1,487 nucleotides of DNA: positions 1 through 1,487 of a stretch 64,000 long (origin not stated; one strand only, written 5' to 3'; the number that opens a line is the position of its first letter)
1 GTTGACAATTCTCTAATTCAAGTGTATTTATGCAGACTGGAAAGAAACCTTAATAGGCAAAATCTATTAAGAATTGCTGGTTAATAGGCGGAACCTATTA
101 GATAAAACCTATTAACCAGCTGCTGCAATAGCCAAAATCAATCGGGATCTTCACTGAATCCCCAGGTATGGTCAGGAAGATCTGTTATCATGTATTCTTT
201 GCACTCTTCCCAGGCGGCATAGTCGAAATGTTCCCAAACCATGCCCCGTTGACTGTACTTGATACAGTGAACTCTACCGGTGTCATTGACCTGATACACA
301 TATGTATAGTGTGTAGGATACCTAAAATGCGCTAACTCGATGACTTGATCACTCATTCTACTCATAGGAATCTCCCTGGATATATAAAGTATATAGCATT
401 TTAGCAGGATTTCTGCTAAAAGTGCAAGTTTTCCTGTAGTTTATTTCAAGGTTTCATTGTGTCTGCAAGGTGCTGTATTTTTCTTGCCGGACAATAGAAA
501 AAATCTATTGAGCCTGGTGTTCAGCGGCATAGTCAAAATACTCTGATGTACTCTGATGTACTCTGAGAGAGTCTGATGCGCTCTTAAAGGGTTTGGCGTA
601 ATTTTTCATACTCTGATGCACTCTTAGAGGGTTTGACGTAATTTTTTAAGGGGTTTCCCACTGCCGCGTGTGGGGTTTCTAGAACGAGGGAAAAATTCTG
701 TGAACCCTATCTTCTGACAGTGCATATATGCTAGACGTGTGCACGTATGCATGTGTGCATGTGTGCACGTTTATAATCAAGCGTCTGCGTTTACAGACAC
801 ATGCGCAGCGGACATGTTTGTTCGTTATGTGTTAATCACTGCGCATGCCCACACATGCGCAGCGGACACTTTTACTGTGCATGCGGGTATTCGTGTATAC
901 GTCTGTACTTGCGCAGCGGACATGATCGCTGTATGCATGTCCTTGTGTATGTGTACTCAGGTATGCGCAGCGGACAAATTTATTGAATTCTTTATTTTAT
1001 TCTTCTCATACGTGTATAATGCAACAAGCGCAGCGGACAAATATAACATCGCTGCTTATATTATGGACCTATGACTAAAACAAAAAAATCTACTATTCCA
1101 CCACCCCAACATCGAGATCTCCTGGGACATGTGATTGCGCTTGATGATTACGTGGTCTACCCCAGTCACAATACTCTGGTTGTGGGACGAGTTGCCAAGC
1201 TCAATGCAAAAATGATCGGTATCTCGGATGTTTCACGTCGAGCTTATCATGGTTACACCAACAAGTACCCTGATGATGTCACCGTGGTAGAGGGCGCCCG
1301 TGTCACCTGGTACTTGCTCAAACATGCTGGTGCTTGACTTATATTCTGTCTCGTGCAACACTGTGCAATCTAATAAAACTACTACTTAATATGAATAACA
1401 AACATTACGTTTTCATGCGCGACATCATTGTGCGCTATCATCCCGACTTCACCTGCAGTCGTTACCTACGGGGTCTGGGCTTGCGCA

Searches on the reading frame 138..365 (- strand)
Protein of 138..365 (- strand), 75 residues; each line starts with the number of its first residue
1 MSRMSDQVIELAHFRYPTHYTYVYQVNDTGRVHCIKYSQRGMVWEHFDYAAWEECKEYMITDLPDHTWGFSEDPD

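Call 11: search_protein_families(library=phrogs, proteins=[window:138-365:-], max_evalue=0.001)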
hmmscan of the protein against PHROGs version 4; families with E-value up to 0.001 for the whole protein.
window:138-365:- (75 aa): 0 families

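Call 80: find_homologous_proteins(query=window:138-365:-, max_evalue=0.001)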
Query window:138-365:- (75 aa): 5 proteins with E <= 0.001 among 5 candidates.
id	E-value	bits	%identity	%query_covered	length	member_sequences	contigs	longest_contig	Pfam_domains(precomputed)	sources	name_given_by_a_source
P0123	3.9e-47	175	96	100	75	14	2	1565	-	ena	-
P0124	4.8e-30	121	72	85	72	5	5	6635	-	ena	-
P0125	1.0e-28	117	66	97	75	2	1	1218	-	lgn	-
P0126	1.8e-28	116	69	93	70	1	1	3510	-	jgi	jgi:hypothetical protein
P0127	1.5e-18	84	59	85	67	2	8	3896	-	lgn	-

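Call 87: predict_structure(alignment_id=A2)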
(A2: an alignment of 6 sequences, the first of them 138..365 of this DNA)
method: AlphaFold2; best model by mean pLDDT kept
length: 75 residues; sequences in the alignment: 6
mean_pLDDT: 76.6   pTM: 0.58
mean pLDDT of the five models: 76.6, 75.2, 75.1, 73.2, 72.7
residues with pLDDT >= 90: 0; 70-90: 61; 50-70: 8; < 50: 6
segments of 3 or more residues with pLDDT < 50: 1-3, 73-75
pLDDT, mean of each block of 10 residues (from residue 1): 60 80 81 86 87 84 72 48
secondary structure, 60 per line:
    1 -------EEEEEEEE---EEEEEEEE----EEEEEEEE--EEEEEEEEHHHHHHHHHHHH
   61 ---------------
elements in order: E8-15 E19-26 E31-38 E41-48 H49-60

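Call 89: search_protein_representatives(alignment_id=A2)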
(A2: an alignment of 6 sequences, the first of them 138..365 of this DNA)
Query: 6 sequences, 71 profile positions. Proteins with E-value up to 0.001 (for the whole library): 31; up to 1e-10: 14; up to 1e-30: 1. The best 31 are listed.
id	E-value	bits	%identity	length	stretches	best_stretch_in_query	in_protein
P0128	5.7e-31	122.6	-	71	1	3-70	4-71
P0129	1.1e-25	105.6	-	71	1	2-70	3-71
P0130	4.6e-24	100.5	-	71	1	6-69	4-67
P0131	5.6e-20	87.4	-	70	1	5-70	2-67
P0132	7.7e-18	80.5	-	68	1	1-70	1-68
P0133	3.4e-17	78.4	-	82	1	4-70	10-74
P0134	5.4e-17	77.8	-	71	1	4-70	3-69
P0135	1.2e-16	76.7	-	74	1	3-68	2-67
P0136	1.3e-13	67.0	-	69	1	7-70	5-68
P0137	1.4e-12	63.6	-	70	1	5-70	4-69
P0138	5.4e-12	61.8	-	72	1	4-70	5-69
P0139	5.5e-12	61.8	-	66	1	6-70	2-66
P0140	8.2e-12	61.2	-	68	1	4-70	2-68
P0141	3.4e-11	59.2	-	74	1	6-70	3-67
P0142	3.3e-10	56.1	-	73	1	6-70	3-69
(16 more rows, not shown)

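Call 90: fold_search(model_id=the predicted structure, library=pdb)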
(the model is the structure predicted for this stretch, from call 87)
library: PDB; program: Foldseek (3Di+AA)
matches with E <= 10: 777; with E <= 0.001: 0
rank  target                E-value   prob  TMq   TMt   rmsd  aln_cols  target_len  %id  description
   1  8vl3_MODEL_1_A        1.6e-01  0.89  0.46  0.36   6.0        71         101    8  Solution NMR structure of de novo designed protein F3 parent (released 2024-08-07)
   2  8chv_B                1.9e-01  0.60  0.42  0.26  12.2        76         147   22  Crystal structure of human PURA (fragment Glu57-Glu212, PUR repeat I and II) R140P mutant (released 2024-02-21)
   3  2nvn                  2.0e-01  0.63  0.38  0.27   6.8        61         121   15  Crystal structure of a protein with a cupin-like fold and unknown function (YP_400729.1) from Synechococcus SP. PCC 7942 (released 2006-12-12)
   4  9gjt_A                5.0e-01  0.35  0.35  0.03   5.7        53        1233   13  Structure of Nipah Virus RNA Polymerase Complex - Apo state (released 2025-03-05)
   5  6edx                  5.7e-01  0.11  0.27  0.19  13.2        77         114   13  Crystal Structure of SGK3 PX domain (released 2018-09-05)
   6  6w5f_A                6.0e-01  0.41  0.38  0.16   4.7        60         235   10  Class D beta-lactamase BSU-2 delta mutant (released 2020-06-24)
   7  5fgo_D                6.4e-01  0.80  0.45  0.50   2.9        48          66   12  Crystal structure of D. melanogaster Pur-alpha repeat III. (released 2016-01-20)
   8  9c89                  6.4e-01  0.80  0.40  0.19   2.8        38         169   13  Crystal structure of outer membrane lipoprotein carrier protein (LolA) from Ehrlichia chaffeensis (released 2024-06-19)
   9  5fgo_A                7.2e-01  0.57  0.46  0.53   5.7        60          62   10  Crystal structure of D. melanogaster Pur-alpha repeat III. (released 2016-01-20)
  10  3k44_A                7.2e-01  0.44  0.48  0.28  11.8        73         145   14  Crystal Structure of Drosophila melanogaster Pur-alpha (released 2009-10-27)
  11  5fgo_E                8.1e-01  0.51  0.47  0.54   5.7        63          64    6  Crystal structure of D. melanogaster Pur-alpha repeat III. (released 2016-01-20)
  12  2xko_D                8.6e-01  0.47  0.40  0.36   5.1        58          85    9  Crystal structure of the complex of NtcA with its transcriptional co- activator PipX (released 2010-08-18)
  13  6w5o_A                8.6e-01  0.38  0.40  0.17   4.5        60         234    7  Class D beta-lactamase BAT-2 delta mutant (released 2020-06-24)
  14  6w0p_D                9.1e-01  0.80  0.58  0.08   6.9        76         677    8  Putative kojibiose phosphorylase from human microbiome (released 2020-03-18)
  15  5al7_A                9.1e-01  0.33  0.44  0.18   7.5        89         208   11  N-terminal fragment of Drosophila melanogaster Sas-6 (F143D), dimerised via the coiled-coil domain. (released 2015-06-03)
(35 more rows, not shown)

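Call 100: find_encoding_contigs(protein=P0124, flank=3000, max_places=4)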
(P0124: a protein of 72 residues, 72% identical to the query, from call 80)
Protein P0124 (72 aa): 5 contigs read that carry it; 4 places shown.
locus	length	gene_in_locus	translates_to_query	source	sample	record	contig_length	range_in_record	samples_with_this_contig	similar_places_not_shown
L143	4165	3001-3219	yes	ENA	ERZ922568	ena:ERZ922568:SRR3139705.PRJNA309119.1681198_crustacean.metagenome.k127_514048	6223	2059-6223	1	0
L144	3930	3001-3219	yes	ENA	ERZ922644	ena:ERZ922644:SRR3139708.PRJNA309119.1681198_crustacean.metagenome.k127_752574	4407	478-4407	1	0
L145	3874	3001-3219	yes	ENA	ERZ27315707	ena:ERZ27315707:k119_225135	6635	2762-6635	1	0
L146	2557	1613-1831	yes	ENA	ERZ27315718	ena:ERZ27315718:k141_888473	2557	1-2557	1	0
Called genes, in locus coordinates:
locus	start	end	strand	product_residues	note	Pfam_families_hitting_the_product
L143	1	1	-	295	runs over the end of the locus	PF01555:N6_N4_Mtase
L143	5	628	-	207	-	-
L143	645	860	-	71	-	-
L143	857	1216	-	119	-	-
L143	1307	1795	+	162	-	-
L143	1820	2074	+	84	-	-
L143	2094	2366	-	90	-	-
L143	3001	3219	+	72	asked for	-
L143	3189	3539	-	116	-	-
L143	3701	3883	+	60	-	-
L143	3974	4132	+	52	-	-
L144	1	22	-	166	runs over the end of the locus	?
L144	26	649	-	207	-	-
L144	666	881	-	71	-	-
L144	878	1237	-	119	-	-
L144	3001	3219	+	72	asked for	-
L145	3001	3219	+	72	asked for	-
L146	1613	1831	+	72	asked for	-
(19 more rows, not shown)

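Call 101: find_encoding_contigs(protein=P0127, flank=3000, max_places=4)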
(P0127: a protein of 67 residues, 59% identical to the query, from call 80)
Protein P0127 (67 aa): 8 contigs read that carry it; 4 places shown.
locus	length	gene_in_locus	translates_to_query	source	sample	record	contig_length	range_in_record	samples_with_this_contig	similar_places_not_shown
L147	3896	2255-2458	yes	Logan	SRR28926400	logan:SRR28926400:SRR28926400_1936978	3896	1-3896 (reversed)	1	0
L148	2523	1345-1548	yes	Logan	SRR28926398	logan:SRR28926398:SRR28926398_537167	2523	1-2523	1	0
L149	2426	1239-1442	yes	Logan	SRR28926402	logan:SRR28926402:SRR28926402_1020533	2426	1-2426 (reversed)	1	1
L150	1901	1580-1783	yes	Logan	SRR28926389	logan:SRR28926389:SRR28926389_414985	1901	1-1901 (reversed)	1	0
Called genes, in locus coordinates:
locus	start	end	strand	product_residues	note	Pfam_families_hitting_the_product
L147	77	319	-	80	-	-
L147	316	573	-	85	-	PF23835:DUF7205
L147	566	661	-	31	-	-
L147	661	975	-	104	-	PF23835:DUF7205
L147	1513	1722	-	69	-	-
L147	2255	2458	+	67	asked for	-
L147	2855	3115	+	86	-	-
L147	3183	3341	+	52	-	-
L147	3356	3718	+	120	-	-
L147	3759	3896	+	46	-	?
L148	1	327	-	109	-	?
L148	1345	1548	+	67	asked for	-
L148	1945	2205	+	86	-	-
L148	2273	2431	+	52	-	-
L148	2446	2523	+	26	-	?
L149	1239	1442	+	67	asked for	-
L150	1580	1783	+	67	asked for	-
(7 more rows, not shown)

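Call 106: search_protein_families(library=pfam, alignment_id=A2, max_evalue=10)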
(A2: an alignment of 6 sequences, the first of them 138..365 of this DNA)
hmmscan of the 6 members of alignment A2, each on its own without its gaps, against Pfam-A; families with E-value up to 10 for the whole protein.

A. member 1, window:138-365:- (75 aa): 1 family
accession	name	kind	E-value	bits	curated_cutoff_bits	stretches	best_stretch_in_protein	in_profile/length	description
PF02180.22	BH4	-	0.097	12.8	20.5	1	38-46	18-26/26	Bcl-2 homology region 4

B. families by the number of members that match (of 6 scanned): 1 family
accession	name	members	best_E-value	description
PF02180.22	BH4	2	0.096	Bcl-2 homology region 4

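Call 107: search_solved_structures(query=A2, max_evalue=10, show_alignments=2)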
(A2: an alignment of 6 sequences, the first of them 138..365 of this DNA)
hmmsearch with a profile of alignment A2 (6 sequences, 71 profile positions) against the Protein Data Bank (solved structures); distinct sequences matched with E-value up to 10: 1.
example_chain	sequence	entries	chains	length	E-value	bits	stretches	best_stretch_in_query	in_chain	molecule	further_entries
4v92_BK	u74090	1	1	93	0.23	14.9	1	3-62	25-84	ES10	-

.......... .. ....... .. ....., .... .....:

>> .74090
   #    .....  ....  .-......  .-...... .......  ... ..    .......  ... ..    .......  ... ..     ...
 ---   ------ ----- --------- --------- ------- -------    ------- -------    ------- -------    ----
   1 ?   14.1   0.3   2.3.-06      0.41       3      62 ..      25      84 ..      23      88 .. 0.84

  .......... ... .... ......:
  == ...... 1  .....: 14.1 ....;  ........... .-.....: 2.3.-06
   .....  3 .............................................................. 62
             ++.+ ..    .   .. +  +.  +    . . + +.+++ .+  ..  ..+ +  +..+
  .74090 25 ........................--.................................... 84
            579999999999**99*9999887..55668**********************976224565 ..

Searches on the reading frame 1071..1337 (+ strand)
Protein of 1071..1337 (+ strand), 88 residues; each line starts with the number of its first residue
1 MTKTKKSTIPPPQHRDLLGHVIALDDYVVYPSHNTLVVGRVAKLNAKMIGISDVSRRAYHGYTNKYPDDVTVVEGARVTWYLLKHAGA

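Call 11: search_protein_families(library=phrogs, proteins=[window:1071-1337:+], max_evalue=0.001)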
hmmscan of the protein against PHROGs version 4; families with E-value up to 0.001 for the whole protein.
window:1071-1337:+ (88 aa): 1 family
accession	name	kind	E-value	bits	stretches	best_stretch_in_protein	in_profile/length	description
phrog_2251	-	unknown function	1.2e-07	32.9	1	15-74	3-70/74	-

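Call 27: find_homologous_proteins(query=window:1071-1337:+)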
Query window:1071-1337:+ (88 aa): 2 proteins with E <= 0.001 among 2 candidates.
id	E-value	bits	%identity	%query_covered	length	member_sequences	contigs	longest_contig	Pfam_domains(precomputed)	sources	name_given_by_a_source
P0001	1.1e-52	193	100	100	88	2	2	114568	-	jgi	jgi:hypothetical protein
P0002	5.3e-39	150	78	100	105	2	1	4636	-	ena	-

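Call 28: find_encoding_contigs(protein=P0002, flank=5000)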
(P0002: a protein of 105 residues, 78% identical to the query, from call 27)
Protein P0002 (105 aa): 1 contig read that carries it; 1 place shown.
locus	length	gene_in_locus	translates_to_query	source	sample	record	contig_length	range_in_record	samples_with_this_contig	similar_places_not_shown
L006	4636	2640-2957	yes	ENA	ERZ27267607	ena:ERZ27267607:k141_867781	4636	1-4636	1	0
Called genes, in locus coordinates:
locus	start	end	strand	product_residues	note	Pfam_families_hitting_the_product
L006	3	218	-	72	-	?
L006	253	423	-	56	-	-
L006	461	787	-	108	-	-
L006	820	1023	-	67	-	-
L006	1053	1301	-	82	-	-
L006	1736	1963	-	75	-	-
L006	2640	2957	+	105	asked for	-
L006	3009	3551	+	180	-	-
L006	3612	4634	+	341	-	?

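Call 29: find_encoding_contigs(protein=P0001, flank=10000)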
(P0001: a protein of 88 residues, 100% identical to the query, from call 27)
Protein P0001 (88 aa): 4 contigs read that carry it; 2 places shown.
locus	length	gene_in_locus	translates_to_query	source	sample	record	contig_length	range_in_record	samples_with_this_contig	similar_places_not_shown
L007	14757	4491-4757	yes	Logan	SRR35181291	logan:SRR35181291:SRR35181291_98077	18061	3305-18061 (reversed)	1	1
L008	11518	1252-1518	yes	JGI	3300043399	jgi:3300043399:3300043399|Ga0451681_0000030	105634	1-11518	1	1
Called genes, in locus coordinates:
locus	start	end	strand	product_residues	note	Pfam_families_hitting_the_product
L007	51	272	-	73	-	-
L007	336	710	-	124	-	-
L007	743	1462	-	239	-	PF17338:GP88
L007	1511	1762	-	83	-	-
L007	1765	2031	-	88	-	-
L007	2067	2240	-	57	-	-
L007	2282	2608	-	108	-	-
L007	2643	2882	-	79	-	-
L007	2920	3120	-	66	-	-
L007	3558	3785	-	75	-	-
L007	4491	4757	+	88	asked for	-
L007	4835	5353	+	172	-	-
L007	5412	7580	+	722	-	-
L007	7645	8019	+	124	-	PF27050:Phage_P22_Y8K6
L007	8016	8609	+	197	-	-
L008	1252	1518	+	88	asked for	-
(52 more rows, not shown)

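Call 114: predict_structure(alignment_id=A3)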
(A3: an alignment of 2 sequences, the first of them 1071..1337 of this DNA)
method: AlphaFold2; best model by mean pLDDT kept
length: 88 residues; sequences in the alignment: 2
mean_pLDDT: 36.2   pTM: 0.19
mean pLDDT of the five models: 36.2, 35.0, 34.4, 33.7, 33.6
residues with pLDDT >= 90: 0; 70-90: 0; 50-70: 1; < 50: 87
segments of 3 or more residues with pLDDT < 50: 1-29, 31-88
pLDDT, mean of each block of 10 residues (from residue 1): 34 33 44 39 32 37 42 35 28
secondary structure, 60 per line:
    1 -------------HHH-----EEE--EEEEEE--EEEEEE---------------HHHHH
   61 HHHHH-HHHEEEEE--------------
elements in order: E22-24 E27-32 E35-40 H56-65 E70-74
